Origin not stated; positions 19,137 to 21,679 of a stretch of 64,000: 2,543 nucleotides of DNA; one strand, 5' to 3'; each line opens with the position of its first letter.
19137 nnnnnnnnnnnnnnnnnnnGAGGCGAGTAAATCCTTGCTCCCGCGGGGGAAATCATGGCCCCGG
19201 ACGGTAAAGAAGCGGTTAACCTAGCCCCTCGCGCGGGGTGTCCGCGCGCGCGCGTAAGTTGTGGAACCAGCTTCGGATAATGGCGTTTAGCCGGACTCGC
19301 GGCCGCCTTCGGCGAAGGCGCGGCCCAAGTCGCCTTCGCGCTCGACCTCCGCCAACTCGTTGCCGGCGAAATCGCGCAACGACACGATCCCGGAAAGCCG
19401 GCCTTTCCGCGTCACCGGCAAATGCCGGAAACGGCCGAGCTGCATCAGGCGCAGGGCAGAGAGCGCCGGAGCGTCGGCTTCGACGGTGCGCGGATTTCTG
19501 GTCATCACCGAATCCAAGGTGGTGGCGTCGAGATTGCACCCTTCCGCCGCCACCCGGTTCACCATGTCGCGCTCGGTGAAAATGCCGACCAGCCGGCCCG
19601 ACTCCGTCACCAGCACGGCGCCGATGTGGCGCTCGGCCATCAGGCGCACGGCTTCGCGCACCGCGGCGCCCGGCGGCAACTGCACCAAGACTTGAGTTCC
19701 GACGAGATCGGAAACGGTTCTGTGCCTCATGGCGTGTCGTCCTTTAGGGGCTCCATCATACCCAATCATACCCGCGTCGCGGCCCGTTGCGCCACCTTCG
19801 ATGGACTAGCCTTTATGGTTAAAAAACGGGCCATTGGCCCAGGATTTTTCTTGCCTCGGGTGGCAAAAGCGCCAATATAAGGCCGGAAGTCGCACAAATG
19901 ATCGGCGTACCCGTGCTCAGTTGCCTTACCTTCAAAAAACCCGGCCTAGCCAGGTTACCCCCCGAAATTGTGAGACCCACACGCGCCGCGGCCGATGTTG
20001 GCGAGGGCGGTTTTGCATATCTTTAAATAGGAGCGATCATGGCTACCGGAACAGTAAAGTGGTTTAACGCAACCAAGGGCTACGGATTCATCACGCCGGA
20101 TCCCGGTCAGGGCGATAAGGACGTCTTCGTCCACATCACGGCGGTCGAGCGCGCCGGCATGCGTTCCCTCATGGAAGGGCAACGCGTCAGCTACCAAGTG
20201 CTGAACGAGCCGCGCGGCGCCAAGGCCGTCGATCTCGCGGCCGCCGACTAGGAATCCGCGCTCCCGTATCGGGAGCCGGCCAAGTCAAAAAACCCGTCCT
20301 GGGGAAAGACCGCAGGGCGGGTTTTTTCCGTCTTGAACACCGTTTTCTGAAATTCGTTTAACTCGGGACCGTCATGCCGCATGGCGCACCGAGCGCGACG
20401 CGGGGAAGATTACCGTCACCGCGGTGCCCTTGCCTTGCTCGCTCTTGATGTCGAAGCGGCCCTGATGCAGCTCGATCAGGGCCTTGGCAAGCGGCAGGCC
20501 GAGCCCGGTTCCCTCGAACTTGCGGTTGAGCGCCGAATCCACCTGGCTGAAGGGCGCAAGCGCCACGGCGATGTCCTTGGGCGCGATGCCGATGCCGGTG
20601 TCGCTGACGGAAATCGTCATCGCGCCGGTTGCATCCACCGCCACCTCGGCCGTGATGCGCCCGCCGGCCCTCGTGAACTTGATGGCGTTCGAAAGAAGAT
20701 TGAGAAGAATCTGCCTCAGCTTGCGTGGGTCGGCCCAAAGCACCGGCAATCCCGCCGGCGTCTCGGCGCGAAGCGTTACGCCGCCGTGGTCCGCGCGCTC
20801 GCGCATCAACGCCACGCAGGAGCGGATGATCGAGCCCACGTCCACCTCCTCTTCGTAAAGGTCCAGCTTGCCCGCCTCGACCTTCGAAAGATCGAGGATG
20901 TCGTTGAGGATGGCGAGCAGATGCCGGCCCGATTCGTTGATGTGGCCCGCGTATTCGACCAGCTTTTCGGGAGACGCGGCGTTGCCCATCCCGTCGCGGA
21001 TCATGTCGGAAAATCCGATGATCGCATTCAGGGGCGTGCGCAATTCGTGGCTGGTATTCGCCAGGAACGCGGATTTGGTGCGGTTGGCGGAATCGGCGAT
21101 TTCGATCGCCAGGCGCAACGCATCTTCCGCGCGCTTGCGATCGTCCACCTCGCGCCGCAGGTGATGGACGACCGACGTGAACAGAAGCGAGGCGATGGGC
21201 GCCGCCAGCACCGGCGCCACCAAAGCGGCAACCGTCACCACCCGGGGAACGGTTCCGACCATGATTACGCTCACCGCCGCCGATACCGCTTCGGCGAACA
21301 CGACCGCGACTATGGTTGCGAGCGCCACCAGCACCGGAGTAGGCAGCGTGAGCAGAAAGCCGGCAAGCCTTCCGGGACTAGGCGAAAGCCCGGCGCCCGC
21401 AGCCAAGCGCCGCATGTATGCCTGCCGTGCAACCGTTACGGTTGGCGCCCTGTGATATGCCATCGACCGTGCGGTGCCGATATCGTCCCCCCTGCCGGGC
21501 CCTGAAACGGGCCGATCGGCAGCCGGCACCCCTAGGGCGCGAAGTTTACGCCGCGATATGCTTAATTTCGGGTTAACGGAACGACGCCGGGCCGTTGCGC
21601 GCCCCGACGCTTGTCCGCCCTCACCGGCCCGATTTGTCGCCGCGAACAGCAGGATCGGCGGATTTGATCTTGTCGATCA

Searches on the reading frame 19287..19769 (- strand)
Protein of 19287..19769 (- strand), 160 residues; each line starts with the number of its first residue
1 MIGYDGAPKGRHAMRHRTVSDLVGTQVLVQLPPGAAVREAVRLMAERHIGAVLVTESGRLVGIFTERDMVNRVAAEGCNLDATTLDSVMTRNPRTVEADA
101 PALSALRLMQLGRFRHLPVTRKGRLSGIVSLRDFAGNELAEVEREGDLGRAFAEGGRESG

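Call 77: search_protein_families(library=pfam, proteins=[window:19287-19769:-], max_evalue=0.001)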
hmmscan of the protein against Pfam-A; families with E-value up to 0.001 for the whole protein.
window:19287-19769:- (160 aa): 1 family
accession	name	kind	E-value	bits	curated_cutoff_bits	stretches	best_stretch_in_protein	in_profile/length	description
PF00571.33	CBS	-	2.6e-24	85.7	24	2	87-134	3-51/57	CBS domain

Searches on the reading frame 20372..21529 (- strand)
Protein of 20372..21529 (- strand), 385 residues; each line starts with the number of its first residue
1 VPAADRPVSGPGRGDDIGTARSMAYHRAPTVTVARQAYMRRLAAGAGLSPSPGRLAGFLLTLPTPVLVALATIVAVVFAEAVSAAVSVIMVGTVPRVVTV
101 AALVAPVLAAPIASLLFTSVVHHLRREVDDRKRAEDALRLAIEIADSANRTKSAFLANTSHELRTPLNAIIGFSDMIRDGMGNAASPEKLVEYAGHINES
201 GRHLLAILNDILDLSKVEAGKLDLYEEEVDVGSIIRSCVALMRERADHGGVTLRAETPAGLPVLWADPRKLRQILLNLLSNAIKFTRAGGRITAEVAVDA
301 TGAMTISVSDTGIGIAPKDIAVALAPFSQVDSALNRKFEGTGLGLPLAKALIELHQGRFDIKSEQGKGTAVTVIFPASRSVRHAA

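Call 77: search_protein_families(library=pfam, proteins=[window:20372-21529:-], max_evalue=0.001)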
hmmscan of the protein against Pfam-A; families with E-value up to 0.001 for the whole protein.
window:20372-21529:- (385 aa): 2 families
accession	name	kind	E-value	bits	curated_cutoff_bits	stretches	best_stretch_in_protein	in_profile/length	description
PF02518.31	HATPase_c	-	5.2e-28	98.1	26.4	1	267-377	2-109/111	Histidine kinase-, DNA gyrase B-, and HSP90-like ATPase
PF00512.31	HisKA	-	1.8e-19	70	26.9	1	152-220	2-66/66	His Kinase A (phospho-acceptor) domain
